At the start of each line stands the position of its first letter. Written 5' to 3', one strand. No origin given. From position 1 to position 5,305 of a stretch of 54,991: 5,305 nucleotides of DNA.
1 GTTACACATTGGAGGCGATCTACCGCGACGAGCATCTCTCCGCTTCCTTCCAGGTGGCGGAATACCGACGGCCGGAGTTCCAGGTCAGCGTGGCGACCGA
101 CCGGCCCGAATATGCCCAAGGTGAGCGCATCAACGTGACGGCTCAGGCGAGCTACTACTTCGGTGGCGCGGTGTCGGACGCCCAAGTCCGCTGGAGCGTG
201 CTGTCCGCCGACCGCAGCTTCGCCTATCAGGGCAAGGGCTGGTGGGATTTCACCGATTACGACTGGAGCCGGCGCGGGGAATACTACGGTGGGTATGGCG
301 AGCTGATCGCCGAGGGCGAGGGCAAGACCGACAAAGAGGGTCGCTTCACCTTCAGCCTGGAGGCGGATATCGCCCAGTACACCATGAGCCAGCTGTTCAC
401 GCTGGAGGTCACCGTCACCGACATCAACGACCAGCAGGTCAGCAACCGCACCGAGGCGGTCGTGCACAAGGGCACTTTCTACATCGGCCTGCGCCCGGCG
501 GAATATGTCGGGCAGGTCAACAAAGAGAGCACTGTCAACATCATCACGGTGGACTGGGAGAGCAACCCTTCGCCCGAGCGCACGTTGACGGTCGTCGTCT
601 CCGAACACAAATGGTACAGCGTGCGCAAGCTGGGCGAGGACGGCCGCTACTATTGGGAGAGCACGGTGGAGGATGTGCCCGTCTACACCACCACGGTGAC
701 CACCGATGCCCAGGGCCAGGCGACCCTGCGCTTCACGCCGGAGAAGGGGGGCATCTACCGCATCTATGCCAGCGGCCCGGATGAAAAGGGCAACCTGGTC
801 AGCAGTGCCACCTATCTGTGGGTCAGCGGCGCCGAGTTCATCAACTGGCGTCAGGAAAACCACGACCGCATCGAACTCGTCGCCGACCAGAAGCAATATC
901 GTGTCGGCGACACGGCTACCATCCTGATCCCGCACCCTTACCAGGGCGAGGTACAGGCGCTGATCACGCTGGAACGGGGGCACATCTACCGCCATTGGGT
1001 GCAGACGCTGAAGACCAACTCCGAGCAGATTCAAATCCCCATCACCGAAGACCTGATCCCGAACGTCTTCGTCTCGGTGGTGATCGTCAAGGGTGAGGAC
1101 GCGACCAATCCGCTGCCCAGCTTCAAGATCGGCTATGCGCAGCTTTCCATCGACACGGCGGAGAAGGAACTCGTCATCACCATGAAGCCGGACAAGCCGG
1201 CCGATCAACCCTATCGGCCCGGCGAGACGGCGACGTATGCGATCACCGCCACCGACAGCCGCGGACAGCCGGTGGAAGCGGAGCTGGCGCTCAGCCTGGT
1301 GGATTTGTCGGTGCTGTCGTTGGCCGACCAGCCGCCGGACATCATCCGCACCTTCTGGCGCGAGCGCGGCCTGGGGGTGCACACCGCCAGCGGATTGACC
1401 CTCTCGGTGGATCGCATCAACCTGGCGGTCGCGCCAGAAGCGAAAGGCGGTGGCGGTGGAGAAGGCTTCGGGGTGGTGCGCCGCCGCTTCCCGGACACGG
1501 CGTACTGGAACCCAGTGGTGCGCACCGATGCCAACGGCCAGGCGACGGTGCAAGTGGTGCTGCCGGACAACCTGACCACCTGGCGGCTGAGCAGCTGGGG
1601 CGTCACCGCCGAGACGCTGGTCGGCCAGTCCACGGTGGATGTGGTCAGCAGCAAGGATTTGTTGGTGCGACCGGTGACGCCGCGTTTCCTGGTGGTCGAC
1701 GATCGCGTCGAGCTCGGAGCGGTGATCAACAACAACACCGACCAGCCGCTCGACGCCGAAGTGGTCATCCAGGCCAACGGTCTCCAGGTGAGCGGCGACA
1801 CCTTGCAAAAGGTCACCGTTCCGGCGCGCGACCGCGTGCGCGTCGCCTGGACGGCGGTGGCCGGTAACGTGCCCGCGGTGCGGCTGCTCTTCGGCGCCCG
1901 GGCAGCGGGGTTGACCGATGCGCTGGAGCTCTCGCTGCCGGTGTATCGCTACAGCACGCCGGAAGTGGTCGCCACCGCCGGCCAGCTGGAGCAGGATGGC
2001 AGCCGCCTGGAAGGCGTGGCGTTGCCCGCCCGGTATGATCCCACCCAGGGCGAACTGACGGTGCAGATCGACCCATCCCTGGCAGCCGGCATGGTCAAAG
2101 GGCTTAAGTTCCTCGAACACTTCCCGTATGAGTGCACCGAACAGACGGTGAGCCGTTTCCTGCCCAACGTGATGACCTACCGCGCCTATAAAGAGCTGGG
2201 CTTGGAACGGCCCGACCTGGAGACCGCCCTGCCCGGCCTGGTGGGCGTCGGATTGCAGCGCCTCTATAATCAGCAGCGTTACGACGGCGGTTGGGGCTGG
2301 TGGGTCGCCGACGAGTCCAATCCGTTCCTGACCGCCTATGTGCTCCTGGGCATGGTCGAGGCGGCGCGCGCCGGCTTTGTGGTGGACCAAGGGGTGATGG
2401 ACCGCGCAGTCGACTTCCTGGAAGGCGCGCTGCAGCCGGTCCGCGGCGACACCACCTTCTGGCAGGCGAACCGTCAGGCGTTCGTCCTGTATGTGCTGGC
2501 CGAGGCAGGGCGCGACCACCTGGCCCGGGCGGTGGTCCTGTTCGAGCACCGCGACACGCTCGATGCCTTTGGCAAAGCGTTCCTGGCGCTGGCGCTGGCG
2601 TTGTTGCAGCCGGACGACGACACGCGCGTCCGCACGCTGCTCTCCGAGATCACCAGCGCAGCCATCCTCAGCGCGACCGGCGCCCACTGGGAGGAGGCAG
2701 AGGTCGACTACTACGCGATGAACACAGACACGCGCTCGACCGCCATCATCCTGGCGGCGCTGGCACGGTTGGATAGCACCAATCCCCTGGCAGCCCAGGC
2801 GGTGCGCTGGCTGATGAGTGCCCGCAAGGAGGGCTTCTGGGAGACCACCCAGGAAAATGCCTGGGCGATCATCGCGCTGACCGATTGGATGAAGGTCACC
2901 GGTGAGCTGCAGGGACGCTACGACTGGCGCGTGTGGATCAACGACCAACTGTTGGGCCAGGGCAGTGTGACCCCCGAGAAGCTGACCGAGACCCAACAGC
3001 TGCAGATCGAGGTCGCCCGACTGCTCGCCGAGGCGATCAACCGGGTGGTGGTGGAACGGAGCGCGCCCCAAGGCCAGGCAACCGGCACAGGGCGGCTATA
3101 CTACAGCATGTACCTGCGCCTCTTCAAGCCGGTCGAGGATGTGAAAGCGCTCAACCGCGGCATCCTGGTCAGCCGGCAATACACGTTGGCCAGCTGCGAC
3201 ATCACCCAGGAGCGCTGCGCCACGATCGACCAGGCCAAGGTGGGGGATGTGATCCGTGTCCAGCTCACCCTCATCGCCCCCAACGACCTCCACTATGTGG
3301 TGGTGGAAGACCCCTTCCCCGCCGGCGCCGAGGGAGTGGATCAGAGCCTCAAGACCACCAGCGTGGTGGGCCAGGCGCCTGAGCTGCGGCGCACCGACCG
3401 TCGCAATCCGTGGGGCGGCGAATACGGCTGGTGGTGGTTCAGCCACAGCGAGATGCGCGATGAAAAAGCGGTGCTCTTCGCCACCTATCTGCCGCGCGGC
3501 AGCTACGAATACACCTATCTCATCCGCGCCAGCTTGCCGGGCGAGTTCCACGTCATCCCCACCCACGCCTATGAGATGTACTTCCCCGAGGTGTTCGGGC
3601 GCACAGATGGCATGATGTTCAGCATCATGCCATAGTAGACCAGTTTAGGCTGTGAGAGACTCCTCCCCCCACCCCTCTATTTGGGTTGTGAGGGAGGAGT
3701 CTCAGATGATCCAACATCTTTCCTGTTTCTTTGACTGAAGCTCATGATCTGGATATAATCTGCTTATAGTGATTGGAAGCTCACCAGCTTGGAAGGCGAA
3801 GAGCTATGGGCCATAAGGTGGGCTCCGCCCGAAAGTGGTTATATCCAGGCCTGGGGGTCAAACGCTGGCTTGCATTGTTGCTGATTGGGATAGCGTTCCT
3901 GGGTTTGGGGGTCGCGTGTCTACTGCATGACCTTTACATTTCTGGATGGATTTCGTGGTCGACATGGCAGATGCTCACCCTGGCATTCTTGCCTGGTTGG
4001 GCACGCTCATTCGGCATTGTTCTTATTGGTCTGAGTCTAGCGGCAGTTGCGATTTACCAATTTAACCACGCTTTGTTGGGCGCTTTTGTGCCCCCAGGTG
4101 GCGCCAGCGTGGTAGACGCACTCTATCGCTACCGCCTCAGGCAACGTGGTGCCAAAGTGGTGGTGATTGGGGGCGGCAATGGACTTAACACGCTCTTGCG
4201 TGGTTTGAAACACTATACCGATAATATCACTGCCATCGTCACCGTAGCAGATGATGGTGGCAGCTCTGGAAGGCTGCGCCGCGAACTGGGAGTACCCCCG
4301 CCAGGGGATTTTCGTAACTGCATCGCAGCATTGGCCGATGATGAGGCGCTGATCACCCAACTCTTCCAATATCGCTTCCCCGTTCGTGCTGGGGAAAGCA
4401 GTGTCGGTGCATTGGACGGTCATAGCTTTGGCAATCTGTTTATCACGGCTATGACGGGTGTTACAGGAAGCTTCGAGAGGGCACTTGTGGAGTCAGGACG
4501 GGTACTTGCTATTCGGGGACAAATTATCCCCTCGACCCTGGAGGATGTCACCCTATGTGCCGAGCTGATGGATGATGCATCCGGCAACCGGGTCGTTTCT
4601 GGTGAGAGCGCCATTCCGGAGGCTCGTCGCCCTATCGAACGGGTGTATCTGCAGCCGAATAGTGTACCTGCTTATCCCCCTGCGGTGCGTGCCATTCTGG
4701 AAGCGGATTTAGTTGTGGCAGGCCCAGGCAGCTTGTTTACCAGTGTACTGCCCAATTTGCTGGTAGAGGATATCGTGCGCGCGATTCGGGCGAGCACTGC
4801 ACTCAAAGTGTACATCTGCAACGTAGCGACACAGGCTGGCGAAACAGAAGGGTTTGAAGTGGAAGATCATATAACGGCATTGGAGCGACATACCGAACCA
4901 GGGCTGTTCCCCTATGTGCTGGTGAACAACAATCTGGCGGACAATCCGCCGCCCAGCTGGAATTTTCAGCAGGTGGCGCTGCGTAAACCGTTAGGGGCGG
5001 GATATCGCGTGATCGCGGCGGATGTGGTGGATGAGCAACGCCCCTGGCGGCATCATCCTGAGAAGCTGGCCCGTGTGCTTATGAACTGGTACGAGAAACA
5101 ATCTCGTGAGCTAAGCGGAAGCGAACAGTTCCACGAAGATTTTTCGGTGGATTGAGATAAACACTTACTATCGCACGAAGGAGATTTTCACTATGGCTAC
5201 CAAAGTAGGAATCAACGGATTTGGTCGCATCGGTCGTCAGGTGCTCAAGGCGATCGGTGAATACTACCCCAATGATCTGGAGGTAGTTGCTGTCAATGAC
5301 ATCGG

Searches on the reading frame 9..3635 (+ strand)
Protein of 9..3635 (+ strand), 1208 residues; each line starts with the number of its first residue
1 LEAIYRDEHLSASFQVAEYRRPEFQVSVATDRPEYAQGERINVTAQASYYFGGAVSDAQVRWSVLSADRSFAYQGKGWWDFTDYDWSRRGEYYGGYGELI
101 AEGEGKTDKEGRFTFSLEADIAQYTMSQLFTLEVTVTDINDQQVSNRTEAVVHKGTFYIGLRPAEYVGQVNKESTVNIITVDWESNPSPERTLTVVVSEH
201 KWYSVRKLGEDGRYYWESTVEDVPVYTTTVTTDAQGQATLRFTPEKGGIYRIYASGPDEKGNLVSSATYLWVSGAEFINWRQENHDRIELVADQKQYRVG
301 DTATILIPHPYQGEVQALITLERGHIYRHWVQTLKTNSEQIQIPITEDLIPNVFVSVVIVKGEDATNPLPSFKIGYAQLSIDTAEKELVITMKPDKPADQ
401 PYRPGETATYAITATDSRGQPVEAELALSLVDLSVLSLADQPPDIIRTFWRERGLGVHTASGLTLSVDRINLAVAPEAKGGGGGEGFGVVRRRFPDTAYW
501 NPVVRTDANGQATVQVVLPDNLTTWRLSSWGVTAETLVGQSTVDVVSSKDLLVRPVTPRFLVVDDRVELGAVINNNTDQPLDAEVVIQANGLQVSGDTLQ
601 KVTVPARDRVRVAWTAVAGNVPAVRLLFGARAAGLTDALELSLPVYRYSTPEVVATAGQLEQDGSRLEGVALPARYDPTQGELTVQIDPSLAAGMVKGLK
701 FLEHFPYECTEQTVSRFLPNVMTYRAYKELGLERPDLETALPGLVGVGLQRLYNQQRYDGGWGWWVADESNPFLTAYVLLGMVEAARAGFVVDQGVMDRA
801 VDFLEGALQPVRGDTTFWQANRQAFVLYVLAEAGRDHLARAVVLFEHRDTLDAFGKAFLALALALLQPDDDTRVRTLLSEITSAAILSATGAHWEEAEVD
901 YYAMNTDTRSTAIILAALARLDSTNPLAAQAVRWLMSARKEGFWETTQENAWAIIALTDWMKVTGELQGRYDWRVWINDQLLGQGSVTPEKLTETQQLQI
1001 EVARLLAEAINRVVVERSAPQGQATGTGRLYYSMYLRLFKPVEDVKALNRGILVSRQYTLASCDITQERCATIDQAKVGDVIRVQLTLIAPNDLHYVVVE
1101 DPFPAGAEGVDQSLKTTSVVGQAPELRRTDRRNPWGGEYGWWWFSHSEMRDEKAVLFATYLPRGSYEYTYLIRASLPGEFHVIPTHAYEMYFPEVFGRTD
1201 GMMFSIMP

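Call 23: search_protein_families(library=pfam, proteins=[window:9-3635:+], max_evalue=0.00001)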
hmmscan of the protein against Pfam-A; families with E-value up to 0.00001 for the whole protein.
window:9-3635:+ (1208 aa): 6 families
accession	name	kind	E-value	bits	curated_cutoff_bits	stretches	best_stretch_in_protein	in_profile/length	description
PF17973.7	bMG10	-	3.2e-31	108.7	26.2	1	1051-1194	1-131/131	Bacterial Alpha-2-macroglobulin MG10 domain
PF07703.20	A2M_BRD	-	7.9e-21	75.3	22.7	1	288-438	1-140/140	Alpha-2-macroglobulin bait region domain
PF00207.28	A2M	-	2.3e-18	66.2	21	1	497-586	1-91/92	Alpha-2-macroglobulin family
PF07678.20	TED_complement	-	1.5e-15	57.6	22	1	696-805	16-124/312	A-macroglobulin TED domain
PF02369.22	Big_1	-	1.6e-06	28.5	34.9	0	218-258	42-82/93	Bacterial Ig-like domain (group 1)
PF17962.7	bMG6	-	4.7e-06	27.2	23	1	162-263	3-103/112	Bacterial macroglobulin domain 6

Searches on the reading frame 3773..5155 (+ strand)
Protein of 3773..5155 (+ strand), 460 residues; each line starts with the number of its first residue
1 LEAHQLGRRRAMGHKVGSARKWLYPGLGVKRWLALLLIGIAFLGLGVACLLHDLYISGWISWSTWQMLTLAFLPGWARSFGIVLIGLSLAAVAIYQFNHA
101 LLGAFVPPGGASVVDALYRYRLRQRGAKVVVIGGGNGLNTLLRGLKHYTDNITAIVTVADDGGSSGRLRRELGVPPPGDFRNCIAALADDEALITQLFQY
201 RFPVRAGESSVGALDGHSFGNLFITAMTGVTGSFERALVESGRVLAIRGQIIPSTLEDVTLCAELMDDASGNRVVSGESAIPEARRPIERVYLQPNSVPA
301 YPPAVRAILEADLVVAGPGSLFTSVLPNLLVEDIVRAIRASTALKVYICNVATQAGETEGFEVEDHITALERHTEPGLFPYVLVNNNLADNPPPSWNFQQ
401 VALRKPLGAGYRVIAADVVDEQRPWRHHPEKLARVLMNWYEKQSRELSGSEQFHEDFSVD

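Call 23: search_protein_families(library=pfam, proteins=[window:3773-5155:+], max_evalue=0.00001)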
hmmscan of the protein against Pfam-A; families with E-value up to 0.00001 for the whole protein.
window:3773-5155:+ (460 aa): 1 family
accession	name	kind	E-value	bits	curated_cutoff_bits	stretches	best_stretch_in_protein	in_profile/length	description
PF01933.23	CofD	-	8.9e-98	327.5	30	1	129-387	1-252/290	2-phospho-L-lactate transferase CofD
